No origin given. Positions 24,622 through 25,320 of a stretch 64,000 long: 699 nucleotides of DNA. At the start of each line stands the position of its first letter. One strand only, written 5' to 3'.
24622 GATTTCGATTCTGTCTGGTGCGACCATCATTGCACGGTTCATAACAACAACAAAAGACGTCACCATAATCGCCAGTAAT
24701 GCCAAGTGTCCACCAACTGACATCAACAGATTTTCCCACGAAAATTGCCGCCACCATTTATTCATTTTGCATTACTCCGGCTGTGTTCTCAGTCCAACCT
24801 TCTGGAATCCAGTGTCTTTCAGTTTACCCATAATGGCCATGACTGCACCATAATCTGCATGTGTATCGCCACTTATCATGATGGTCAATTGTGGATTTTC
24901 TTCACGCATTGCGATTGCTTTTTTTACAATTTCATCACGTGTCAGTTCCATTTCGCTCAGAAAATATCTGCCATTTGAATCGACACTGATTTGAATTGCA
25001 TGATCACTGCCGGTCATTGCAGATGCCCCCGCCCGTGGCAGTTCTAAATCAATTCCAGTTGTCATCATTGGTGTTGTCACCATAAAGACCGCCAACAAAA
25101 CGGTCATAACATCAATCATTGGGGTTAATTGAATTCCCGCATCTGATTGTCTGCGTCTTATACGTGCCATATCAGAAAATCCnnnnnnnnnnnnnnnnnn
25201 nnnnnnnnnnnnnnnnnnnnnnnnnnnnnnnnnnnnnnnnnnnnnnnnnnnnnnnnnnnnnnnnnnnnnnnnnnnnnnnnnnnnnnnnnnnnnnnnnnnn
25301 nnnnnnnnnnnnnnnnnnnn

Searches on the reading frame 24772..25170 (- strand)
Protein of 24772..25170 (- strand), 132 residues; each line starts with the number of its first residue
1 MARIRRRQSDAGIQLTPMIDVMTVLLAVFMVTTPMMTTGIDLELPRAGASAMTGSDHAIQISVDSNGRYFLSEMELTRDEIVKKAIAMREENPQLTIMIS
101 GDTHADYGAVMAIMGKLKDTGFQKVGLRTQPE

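Call 33: search_protein_families(library=pfam, proteins=[window:24772-25170:-], max_evalue=0.001)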
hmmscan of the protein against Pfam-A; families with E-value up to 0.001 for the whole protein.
window:24772-25170:- (132 aa): 1 family
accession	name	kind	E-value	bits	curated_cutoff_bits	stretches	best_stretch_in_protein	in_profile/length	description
PF02472.21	ExbD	-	8.2e-27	94.2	25.4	1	7-132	2-128/128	Biopolymer transport protein ExbD/TolR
